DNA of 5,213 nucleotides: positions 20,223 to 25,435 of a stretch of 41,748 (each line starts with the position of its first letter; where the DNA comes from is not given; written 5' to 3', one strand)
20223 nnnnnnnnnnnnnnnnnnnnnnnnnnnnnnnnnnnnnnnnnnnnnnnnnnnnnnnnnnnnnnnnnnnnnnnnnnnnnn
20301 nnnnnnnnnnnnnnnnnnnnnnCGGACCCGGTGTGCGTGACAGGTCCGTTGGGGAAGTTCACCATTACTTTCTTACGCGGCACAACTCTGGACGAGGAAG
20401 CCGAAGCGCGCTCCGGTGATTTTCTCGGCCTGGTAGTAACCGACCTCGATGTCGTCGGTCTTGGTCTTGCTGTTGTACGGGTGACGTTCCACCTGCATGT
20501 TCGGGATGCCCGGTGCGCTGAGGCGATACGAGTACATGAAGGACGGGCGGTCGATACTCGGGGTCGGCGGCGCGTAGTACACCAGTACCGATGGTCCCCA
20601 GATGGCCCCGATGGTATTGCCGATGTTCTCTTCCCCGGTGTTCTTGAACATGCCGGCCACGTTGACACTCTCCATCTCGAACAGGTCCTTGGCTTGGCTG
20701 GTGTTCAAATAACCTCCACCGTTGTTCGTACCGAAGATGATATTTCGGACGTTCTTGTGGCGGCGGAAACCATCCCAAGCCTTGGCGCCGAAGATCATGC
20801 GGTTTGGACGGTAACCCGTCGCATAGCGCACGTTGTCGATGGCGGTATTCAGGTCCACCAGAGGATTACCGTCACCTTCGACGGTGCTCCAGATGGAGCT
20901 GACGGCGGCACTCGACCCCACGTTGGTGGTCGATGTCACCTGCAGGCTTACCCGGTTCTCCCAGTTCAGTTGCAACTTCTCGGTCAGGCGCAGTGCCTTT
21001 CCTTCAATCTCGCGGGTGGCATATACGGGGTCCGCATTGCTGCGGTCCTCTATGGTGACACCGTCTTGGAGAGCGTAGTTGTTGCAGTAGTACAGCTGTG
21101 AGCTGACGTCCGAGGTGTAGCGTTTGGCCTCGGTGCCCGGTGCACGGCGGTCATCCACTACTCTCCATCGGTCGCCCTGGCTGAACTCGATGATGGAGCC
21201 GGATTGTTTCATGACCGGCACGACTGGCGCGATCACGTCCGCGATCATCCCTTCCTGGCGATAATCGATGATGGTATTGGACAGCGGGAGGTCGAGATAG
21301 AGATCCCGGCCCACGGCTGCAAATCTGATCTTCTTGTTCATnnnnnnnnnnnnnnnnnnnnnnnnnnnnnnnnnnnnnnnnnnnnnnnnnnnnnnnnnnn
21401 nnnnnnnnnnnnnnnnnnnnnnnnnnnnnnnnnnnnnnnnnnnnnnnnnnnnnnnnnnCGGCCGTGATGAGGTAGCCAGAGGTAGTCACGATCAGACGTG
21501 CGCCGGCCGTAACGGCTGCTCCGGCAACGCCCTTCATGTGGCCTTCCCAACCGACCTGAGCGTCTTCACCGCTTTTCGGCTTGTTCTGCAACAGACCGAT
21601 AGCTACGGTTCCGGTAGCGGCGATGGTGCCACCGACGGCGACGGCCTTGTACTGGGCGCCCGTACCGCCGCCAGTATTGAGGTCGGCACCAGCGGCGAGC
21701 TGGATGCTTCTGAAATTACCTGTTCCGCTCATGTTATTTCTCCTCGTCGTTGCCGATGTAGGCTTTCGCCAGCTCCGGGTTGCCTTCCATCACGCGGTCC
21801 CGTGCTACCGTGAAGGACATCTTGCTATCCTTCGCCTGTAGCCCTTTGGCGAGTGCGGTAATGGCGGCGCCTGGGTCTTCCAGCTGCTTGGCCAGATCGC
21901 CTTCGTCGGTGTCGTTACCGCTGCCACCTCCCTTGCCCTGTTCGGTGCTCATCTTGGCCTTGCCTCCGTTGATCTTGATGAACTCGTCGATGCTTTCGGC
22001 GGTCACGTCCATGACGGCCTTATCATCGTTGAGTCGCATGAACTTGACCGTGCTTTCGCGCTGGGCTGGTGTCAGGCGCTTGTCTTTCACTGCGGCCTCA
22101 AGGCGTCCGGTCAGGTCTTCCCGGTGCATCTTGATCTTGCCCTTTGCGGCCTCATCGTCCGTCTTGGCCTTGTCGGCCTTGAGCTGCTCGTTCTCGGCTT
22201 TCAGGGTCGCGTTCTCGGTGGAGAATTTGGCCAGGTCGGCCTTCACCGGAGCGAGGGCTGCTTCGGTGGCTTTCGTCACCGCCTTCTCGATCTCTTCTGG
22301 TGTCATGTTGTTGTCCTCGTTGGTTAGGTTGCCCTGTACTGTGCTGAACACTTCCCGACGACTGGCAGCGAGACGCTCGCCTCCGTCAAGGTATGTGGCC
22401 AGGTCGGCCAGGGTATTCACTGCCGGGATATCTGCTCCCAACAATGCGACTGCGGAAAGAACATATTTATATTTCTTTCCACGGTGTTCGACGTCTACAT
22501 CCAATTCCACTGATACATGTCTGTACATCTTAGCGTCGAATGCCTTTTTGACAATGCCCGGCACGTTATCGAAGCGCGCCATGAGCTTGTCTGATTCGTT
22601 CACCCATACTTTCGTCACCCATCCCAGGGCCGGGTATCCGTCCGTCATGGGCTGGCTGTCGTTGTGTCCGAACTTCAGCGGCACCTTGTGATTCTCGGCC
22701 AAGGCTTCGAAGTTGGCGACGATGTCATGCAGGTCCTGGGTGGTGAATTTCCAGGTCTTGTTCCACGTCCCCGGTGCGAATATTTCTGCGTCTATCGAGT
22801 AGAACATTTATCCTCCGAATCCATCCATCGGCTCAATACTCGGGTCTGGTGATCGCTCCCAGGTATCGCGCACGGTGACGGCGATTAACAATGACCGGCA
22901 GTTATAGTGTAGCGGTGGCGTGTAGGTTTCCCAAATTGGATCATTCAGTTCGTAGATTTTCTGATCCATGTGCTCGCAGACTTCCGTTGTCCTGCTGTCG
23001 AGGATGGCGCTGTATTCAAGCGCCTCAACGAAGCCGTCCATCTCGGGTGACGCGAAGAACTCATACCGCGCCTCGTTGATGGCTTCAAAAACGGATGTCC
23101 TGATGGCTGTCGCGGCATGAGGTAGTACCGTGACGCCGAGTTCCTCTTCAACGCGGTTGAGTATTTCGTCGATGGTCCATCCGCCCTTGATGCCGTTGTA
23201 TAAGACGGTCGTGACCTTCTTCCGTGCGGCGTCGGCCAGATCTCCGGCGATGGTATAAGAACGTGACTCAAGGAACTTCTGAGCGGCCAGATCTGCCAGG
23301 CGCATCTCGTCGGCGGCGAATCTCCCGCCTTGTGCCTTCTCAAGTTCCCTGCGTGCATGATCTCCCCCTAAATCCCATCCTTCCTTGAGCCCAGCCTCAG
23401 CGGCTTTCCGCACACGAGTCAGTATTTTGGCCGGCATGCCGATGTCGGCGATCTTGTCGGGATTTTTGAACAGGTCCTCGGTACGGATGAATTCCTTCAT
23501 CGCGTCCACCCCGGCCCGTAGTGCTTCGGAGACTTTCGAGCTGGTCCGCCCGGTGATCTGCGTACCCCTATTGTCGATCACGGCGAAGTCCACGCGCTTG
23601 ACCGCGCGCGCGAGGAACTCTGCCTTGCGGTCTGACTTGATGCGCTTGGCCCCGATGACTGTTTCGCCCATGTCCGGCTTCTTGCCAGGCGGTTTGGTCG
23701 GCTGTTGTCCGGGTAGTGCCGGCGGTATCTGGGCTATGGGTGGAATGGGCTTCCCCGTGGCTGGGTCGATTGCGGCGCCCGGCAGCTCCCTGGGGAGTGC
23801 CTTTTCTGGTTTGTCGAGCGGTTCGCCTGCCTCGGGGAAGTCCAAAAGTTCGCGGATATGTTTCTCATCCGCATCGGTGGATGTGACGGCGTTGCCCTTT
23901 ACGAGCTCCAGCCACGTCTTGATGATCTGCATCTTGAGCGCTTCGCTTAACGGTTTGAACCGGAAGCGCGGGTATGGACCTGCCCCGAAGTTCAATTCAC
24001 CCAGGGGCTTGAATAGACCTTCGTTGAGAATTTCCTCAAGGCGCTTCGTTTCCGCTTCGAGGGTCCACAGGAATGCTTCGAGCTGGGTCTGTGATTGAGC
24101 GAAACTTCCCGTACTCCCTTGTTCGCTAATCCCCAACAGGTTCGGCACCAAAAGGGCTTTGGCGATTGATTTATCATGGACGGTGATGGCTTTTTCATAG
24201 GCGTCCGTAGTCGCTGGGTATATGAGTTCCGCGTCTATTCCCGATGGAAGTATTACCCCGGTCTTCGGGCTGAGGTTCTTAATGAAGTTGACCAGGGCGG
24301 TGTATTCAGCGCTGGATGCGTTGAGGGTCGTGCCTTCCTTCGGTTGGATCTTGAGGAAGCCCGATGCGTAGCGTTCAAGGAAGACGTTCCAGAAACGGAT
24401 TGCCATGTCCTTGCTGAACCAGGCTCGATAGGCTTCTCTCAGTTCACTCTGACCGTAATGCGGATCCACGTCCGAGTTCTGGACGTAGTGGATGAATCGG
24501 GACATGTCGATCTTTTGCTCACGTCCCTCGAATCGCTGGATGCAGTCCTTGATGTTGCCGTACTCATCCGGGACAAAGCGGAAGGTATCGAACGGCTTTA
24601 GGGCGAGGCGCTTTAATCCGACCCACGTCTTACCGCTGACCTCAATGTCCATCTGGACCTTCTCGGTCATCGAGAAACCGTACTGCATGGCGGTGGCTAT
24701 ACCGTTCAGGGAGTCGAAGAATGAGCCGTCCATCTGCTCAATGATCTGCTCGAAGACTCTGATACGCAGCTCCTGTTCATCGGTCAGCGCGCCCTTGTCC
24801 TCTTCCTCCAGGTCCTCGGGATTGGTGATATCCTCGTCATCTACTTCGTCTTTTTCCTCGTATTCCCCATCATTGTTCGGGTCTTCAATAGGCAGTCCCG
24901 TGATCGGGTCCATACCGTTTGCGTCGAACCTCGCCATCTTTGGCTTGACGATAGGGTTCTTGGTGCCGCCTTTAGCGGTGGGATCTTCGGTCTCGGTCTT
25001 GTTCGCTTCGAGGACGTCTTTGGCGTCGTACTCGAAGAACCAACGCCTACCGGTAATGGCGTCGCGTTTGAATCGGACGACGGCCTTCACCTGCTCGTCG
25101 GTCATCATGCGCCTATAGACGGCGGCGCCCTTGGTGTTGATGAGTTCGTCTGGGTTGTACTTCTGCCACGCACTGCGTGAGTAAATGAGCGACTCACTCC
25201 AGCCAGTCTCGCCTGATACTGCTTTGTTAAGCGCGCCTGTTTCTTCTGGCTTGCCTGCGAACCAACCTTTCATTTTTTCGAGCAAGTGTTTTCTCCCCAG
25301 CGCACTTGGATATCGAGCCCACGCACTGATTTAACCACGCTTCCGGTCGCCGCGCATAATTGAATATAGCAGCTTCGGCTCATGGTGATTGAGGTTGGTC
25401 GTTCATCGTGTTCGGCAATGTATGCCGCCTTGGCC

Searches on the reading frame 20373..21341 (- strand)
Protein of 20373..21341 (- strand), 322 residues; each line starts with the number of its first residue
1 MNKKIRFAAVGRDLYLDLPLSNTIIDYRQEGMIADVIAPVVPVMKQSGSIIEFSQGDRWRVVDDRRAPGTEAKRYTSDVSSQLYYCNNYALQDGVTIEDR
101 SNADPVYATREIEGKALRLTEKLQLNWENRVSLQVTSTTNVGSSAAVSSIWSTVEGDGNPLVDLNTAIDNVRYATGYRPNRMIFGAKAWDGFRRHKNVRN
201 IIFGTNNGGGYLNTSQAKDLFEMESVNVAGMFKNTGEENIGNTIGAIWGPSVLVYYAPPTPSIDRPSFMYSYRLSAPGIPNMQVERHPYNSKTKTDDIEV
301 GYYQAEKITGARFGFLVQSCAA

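Call 86: search_dna_similar(query=window:20373-21341:-, collection=phages, mode=protein, max_rows=12, max_evalue=0.00001)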
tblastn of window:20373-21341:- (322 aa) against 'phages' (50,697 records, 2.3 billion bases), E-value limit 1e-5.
Records with a match: 54; places in all: 54; records where one place covers at least 80% of the query: 50.
Best place of each record, by identity: <60% 54.
By first word of the organism name: Arthrobacter 14; Rhizobium 11; Roseobacter 6; Pseudomonas 4; Rhodobacter 3; Brevibacillus 3; Stenotrophomonas 2; Ruegeria 1; Chromohalobacter 1; Bacillus 1; and 8 more.
By host as written in the record: Arthrobacter sp. ATCC 21022 11; Roseobacter denitrificans OCh114 4; Brevibacillus laterosporus 3; Arthrobacter globiformis B-2979 3; - 2; Rhodobacter capsulatus SB1003 2; Rhizobium radiobacter P007 2; Pseudomonas aeruginosa 2; and 25 more.
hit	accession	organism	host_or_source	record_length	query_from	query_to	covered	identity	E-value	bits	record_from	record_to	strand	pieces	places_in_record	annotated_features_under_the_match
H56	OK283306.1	Roseobacter phage RDJL6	Roseobacter denitrificans OCh 114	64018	13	322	96%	26.7%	3e-19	94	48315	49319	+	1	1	capsid related protein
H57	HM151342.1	Roseobacter phage RDJL Phi 1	Roseobacter denitrificans OCh114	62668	13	322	96%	26.5%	2e-18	92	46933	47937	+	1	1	capsid related protein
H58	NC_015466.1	Roseobacter phage RDJL Phi 1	Roseobacter denitrificans OCh114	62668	13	322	96%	26.5%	2e-18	92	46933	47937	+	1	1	major head protein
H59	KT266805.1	Roseobacter phage RDJL Phi 2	Roseobacter denitrificans OCh114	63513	13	322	96%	26.4%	7e-18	90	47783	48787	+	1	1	capsid related protein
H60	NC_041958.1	Roseobacter phage RDJL Phi 2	Roseobacter denitrificans OCh114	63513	13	322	96%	26.4%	7e-18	90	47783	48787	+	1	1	major head protein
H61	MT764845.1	Ruegeria phage Tedan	Ruegeria sp. AU67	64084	13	322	96%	26.1%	3e-12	73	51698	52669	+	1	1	hypothetical protein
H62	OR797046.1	Stenotrophomonas phage vB_SmaS_Bhz63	Stenotrophomonas maltophilia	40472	16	320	95%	25.9%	2e-15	83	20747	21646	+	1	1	major head protein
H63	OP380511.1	Chromohalobacter phage YPCBV-1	-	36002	16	322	95%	25.6%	5e-10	66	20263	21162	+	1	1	major capsid protein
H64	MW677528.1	Rhodobacter phage RcWaterboi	Rhodobacter capsulatus YW1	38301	5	319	98%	24.7%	2e-10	68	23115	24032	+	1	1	40: major capsid protein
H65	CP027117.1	Bacillus phage EZ-2018a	Bacillus pumilus strain 145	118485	13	309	92%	25.6%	2e-15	83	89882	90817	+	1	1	record has no annotation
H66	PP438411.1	Leptolyngbya phage Lsp-JY19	Leptolyngbya boryana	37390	16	320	95%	24.4%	2e-8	62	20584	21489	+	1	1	major capsid protein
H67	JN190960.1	Rhodobacter phage RcapMu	Rhodobacter capsulatus SB1003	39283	5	318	98%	23.5%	2e-8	61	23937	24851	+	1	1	major capsid protein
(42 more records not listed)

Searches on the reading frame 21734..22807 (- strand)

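Call 16: search_protein_families(library=phrogs, proteins=[window:21734-22807:-], max_evalue=0.00001)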
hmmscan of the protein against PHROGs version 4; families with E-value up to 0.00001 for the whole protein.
window:21734-22807:- (357 aa): 3 families
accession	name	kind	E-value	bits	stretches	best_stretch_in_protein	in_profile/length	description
phrog_976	-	head and packaging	2.4e-34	120.4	1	7-350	34-403/415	head maturation protease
phrog_3894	-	head and packaging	1e-21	78.7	1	12-138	17-146/458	head maturation protease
phrog_3017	-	head and packaging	5.6e-07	30.1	1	151-253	289-385/402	head maturation protease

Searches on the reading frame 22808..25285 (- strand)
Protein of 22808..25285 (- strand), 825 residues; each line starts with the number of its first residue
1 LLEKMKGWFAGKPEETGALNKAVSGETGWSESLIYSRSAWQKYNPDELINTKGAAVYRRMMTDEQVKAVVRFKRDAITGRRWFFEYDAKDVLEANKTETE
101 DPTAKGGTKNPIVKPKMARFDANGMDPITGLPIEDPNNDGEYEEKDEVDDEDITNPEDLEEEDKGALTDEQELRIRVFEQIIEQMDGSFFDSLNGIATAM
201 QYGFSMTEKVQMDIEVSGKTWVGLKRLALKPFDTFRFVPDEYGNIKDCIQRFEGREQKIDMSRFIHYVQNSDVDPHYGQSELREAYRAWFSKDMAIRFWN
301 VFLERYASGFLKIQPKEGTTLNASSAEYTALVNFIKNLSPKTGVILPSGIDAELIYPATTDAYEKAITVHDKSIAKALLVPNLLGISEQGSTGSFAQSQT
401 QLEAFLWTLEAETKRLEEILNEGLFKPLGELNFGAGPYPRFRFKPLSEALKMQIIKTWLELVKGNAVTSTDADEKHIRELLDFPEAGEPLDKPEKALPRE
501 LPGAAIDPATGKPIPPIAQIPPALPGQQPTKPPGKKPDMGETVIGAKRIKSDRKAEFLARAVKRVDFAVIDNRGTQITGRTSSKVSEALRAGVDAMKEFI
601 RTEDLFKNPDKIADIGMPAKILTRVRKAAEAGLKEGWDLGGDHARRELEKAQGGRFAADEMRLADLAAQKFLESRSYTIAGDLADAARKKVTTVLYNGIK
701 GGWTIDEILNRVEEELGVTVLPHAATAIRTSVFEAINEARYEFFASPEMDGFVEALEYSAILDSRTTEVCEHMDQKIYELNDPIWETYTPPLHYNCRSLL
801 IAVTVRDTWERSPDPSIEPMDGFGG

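Call 16: search_protein_families(library=phrogs, proteins=[window:22808-25285:-], max_evalue=0.00001)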
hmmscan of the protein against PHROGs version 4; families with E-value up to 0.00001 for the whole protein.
window:22808-25285:- (825 aa): 12 families
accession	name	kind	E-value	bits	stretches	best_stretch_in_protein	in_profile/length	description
phrog_113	-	head and packaging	3.2e-55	188.9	1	176-539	111-450/1272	portal protein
phrog_241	-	head and packaging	4e-23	83.3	1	681-804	147-274/679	head morphogenesis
phrog_6577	-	unknown function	2.4e-17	63.5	1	665-804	93-230/1066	-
phrog_595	-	head and packaging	5.2e-15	56.8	1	685-820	183-315/513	head maturation protease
phrog_115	-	head and packaging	1.3e-14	55.3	1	685-813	204-327/665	minor head protein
phrog_4728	-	head and packaging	3.7e-13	50.1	1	688-805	185-301/591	head morphogenesis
phrog_3517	-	head and packaging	2.1e-11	44.8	1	705-811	219-337/371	head morphogenesis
phrog_220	-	head and packaging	5.5e-11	42.2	1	687-811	946-1073/1338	minor head protein and DNA pilot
phrog_2841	-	head and packaging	2.6e-10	41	1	689-805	197-308/525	minor head protein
phrog_2662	-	head and packaging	1.7e-09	37.8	1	645-797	562-702/717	portal protein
phrog_7625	-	head and packaging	3.6e-06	27.1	1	690-804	134-249/504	head morphogenesis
phrog_19194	-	unknown function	4.6e-06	26.6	1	755-823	152-222/438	-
